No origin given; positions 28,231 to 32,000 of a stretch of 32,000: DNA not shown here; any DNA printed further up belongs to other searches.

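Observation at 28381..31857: One polypeptide combining Hsp70, its exchange factor GrpE and a Ser/Thr kinase, directly abutting a CRISPR array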

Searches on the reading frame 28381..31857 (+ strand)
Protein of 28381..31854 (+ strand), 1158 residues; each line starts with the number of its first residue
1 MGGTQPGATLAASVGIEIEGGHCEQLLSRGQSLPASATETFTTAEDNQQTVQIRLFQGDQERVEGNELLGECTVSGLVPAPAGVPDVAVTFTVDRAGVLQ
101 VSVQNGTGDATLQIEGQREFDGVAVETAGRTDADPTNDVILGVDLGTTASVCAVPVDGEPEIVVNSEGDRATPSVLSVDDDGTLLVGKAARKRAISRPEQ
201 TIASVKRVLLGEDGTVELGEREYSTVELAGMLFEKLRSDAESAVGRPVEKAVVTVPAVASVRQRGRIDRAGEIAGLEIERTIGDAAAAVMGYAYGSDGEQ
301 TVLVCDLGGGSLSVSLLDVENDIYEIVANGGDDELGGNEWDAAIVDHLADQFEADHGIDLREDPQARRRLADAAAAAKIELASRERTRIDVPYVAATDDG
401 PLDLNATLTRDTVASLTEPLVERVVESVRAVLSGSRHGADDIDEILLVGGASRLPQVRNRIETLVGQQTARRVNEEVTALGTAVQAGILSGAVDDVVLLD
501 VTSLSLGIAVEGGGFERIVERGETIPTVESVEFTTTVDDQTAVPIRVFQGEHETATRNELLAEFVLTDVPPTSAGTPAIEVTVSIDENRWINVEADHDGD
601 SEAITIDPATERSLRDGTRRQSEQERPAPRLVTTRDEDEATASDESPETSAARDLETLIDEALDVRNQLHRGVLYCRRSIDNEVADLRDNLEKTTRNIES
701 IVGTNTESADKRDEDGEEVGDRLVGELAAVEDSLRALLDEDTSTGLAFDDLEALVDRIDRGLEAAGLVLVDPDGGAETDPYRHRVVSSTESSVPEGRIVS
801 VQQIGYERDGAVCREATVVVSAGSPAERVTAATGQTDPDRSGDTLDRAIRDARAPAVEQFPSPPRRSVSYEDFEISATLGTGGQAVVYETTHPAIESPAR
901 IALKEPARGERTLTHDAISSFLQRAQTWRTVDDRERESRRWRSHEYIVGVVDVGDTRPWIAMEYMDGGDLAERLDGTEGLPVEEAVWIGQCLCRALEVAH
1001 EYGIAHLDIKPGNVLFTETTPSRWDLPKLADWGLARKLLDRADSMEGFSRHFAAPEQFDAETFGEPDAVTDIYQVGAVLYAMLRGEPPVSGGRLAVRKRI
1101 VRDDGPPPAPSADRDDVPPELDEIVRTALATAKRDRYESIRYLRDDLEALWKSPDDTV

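Call 4: search_protein_families(library=pfam, proteins=[window:28381-31854:+], max_evalue=1)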
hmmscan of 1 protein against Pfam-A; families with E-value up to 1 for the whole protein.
window:28381-31854:+ (1158 aa): 6 families
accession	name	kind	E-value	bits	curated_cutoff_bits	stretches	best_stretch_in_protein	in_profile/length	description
PF00012.26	HSP70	-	1.7e-158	529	20.6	3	217-695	102-575/599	Hsp70 protein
PF00069.31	Pkinase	-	2.4e-24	86.6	31.7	1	874-1136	2-251/263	Protein kinase domain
PF07714.23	PK_Tyr_Ser-Thr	-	7.5e-12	45.5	23.1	1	878-1137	6-249/258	Protein tyrosine and serine/threonine kinase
PF01025.24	GrpE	-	1.7e-10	41.3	25.8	1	680-821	23-164/165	GrpE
PF06723.19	MreB_Mbl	-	2.8e-08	33.4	27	1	141-466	4-298/327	MreB/Mbl protein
PF08858.15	IDEAL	-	0.1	12.8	22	1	653-668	12-27/37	IDEAL domain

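Call 6: search_protein_families(library=padloc, proteins=[window:28381-31854:+], max_evalue=0.01)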
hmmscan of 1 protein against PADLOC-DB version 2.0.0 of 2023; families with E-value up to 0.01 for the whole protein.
window:28381-31854:+ (1158 aa): 32 families (the best 25 are shown)
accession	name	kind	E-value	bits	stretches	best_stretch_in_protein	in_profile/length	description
PDLC04042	PD-T4-6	-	4.3e-44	149.3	1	868-1153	6-275/292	-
PDLC04138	mad6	-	1e-38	131.7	1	866-1156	46-319/659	mads_6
PDLC04053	PD-T4-6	-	2.8e-36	123.6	1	872-1150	10-271/311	-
PDLC04061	PD-T4-6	-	5.1e-36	123.2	1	869-1152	14-285/510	-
PDLC04052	PD-T4-6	-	3.8e-33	113.4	1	943-1150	67-276/496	-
PDLC04043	PD-T4-6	-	7e-33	112.4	1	874-1149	18-276/452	-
PDLC04060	PD-T4-6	-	1.3e-32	111.4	1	933-1154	56-273/486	-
PDLC04047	PD-T4-6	-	1.8e-32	110.8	1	868-1151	7-273/327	-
PDLC04054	PD-T4-6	-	2.1e-32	110.9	1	873-1152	12-275/347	-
PDLC04048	PD-T4-6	-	7.4e-31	105.8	1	873-1148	12-270/354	-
PDLC04041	PD-T4-6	-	2e-29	101.1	1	851-1143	12-286/443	-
PDLC04040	PD-T4-6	-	2.9e-29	100.2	1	957-1149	77-264/547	-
PDLC04039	PD-T4-6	-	5e-27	93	1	871-1139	14-264/458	-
PDLC04057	PD-T4-6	-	5.3e-26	89.6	1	873-1149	10-269/443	-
PDLC04050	PD-T4-6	-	5.5e-20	69.7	1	943-1150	121-326/480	-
PDLC04049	PD-T4-6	-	2.9e-17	60.6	1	956-1152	87-284/442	-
PDLC04059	PD-T4-6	-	6.3e-12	43.3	1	956-1152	84-278/433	-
PDLC02512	PglW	-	2.3e-11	40.4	2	1049-1152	392-491/1403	PglW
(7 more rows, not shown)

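Call 7: search_protein_families(library=ncbifam, proteins=[window:28381-31854:+], max_evalue=0.001)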
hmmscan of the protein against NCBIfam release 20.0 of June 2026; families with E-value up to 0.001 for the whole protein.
window:28381-31854:+ (1158 aa): 26 families (the best 25 are shown)
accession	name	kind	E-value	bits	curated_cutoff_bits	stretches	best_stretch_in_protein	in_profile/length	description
NF001413.0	PRK00290.1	equivalog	7.9e-168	559.6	648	2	139-711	3-600/625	molecular chaperone DnaK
TIGR02350.1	prok_dnaK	equivalog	4.8e-163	543.7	822.55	2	140-694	2-583/596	molecular chaperone DnaK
NF009946.0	PRK13410.1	equivalog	8.8e-145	483.5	1019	2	140-699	4-584/669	molecular chaperone DnaK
NF009947.0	PRK13411.1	equivalog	1.6e-139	465.9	1002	3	211-607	94-495/662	molecular chaperone DnaK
TIGR01991.1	HscA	equivalog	1.1e-115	387.5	708.55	2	141-611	2-488/600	Fe-S protein assembly chaperone HscA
NF003520.0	PRK05183.1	subfamily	3.4e-114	382.5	620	3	221-618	123-513/621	Fe-S protein assembly chaperone HscA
NF002399.0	PRK01433.1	equivalog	6.5e-85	285.9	743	2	127-609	8-479/595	Fe-S protein assembly chaperone HscA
NF033483.0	PknB_PASTA_kin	equivalog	5.6e-40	137.9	450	1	873-1152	9-270/563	Stk1 family PASTA domain-containing Ser/Thr kinase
NF047741.1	antiphage_MADS6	equivalog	4.5e-21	75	460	1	837-1153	151-463/612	methylation-associated defense system protein kinase MAD6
NF052427.1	StpK7MSMEG_1200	equivalog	5.1e-16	58.3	900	1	955-1143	79-261/601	serine/threonine protein kinase StpK7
NF009651.0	PRK13184.1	equivalog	2.3e-11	42.4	839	1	985-1149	115-289/932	serine/threonine-protein kinase PknD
TIGR03903.1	TOMM_kin_cyc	equivalog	3.1e-11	41.9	705.75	1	943-1148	36-245/1267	TOMM system kinase/cyclase fusion protein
NF033442.0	BREX_PglW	equivalog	3.3e-11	41.7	990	1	1044-1152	386-488/1391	BREX system serine/threonine kinase PglW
NF053615.1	SerThrKinAfsKStmc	equivalog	1.7e-10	40.2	1300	1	872-1026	14-155/809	protein serine/threonine kinase AfsK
NF008673.0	PRK11678.1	equivalog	5.2e-09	35.5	331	1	367-466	334-424/450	molecular chaperone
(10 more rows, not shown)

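Call 8: search_solved_structures(query=window:28381-31854:+, max_evalue=0.001, show_alignments=2)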
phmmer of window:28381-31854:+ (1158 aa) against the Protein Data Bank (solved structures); distinct sequences matched with E-value up to 0.001: 1078 (the best 60 are shown).
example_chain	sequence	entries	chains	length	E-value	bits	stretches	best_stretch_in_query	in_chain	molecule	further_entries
2v7y_A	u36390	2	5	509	5.9e-116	391.9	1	140-623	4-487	CHAPERONE PROTEIN DNAK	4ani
4rtf_D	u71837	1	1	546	4.2e-109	369.3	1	141-616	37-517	Chaperone protein DnaK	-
6w6e_I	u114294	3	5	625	2.2e-108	366.9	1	141-627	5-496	Chaperone protein DnaK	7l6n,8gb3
9dvi_B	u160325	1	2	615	5.3e-101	342.4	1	141-684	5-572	Chaperone protein DnaK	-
7kzu_A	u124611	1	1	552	5.9e-101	342.2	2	213-643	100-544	Chaperone protein DnaK fused with substrate peptide,Chaperone protein DnaK fused with subs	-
7kru_B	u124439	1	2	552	6.3e-101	342.2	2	212-643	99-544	Chaperone protein DnaK fused with substrate peptide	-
7krt_A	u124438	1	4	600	1.2e-100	341.2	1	140-641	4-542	Chaperone protein DnaK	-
5nro_A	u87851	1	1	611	1.5e-100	340.9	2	213-641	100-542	Chaperone protein DnaK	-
7ko2_A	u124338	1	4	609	1.5e-100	340.9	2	213-641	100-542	Chaperone protein DnaK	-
4b9q_A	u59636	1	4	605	1.6e-100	340.8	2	213-641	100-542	CHAPERONE PROTEIN DNAK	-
2kho_A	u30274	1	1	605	3.4e-100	339.7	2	212-641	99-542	Heat shock protein 70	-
7krw_C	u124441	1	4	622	3.8e-100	339.6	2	213-641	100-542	Chaperone protein DnaK fused with substrate peptide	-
7kzi_A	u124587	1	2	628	3.9e-100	339.6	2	212-640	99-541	Chaperone protein DnaK fused with substrate peptide,Chaperone protein DnaK fused with subs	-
7krv_B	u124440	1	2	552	6.9e-100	338.7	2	212-643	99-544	Chaperone protein DnaK fused with substrate peptide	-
9blu_A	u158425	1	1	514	9.2e-96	325.1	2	213-600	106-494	Stress-70 protein, mitochondrial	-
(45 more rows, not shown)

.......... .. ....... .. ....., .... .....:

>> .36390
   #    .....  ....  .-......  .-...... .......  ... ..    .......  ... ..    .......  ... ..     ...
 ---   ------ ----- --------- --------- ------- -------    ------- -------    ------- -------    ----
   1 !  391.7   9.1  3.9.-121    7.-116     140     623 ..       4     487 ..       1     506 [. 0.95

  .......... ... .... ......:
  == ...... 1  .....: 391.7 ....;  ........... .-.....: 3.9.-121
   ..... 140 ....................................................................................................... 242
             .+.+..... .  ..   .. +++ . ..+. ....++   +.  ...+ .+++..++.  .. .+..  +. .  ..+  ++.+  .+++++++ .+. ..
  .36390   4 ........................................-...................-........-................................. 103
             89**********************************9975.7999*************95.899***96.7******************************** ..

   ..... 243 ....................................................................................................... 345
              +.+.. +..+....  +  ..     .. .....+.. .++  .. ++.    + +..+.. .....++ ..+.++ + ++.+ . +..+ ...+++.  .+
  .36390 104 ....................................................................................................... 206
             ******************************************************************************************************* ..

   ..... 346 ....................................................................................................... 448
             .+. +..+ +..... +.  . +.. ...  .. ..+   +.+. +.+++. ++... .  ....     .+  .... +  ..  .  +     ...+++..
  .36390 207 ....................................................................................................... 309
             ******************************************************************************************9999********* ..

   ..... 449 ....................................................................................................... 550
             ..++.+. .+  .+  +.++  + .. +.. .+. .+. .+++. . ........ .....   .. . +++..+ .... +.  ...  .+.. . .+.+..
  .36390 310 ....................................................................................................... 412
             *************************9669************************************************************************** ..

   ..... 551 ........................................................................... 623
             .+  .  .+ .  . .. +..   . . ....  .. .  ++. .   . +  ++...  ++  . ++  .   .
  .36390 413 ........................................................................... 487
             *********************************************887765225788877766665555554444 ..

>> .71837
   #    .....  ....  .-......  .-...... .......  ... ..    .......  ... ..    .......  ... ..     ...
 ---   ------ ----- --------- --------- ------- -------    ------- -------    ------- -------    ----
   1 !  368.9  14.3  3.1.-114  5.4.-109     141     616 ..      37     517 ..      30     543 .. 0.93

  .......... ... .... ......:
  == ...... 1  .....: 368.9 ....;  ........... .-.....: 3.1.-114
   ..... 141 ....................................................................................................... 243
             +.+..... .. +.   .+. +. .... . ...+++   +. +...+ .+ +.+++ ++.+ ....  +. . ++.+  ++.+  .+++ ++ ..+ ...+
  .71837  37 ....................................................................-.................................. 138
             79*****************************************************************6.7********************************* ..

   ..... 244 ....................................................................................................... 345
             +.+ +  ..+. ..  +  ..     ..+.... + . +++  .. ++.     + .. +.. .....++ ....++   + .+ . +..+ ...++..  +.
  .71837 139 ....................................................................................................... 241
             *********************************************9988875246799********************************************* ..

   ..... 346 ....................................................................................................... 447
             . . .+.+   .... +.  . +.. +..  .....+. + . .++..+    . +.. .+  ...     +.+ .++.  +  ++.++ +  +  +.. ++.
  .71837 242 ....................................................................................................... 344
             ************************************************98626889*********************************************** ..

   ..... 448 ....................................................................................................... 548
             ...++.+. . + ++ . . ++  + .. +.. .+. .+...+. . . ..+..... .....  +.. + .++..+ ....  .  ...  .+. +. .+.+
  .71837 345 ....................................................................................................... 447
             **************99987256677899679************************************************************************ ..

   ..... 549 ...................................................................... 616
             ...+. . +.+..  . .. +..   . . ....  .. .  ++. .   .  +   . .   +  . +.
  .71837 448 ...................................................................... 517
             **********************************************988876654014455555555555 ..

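Call 14: find_encoding_contigs(protein=window:28381-31854:+, flank=10000, max_places=6)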
Protein window:28381-31854:+ (1158 aa): 7 contigs read that carry it; 5 places shown.
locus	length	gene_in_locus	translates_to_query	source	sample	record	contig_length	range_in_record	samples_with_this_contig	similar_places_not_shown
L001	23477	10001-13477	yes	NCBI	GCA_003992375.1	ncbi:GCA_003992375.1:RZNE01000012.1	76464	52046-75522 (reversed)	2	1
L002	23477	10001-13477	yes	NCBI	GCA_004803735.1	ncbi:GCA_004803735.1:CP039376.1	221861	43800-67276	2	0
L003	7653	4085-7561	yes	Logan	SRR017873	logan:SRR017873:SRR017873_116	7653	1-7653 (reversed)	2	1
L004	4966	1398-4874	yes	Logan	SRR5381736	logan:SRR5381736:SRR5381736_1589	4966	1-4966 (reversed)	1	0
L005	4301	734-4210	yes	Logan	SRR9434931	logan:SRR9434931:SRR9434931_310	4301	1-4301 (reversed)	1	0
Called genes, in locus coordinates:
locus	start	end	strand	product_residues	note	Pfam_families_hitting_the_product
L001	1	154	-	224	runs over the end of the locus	-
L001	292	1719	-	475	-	PF19295:SufBD_N, PF01458:SUFBD_core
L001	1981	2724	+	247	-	PF24281:HVO_2928_N, PF04967:HTH_10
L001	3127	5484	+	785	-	PF00403:HMA, PF00122:E1-E2_ATPase, PF00702:Hydrolase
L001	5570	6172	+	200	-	PF00081:Sod_Fe_N, PF02777:Sod_Fe_C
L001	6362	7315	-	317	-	-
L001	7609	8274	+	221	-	-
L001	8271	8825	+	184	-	PF00392:GntR (weak), PF25213:HVO_A0261_N (weak), PF01978:TrmB (weak), PF13412:HTH_24 (weak), PF24034:DUF7343, PF09339:HTH_IclR (weak), PF12802:MarR_2, PF01047:MarR (weak)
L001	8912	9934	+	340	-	PF00291:PALP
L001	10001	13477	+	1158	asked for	PF00012:HSP70, PF06723:MreB_Mbl, PF00012:HSP70, PF01025:GrpE, PF00069:Pkinase, PF07714:PK_Tyr_Ser-Thr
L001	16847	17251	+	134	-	-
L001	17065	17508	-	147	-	-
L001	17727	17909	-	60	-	PF26508:DUF8170 (faint)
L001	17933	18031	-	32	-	-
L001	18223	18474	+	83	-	PF04014:MazE_antitoxin (weak)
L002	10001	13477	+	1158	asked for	PF00012:HSP70, PF06723:MreB_Mbl, PF00012:HSP70, PF01025:GrpE, PF00069:Pkinase, PF07714:PK_Tyr_Ser-Thr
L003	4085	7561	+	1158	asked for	PF00012:HSP70, PF06723:MreB_Mbl, PF00012:HSP70, PF01025:GrpE, PF00069:Pkinase, PF07714:PK_Tyr_Ser-Thr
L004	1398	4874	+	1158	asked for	PF00012:HSP70, PF06723:MreB_Mbl, PF00012:HSP70, PF01025:GrpE, PF00069:Pkinase, PF07714:PK_Tyr_Ser-Thr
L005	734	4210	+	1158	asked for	PF00012:HSP70, PF06723:MreB_Mbl, PF00012:HSP70, PF01025:GrpE, PF00069:Pkinase, PF07714:PK_Tyr_Ser-Thr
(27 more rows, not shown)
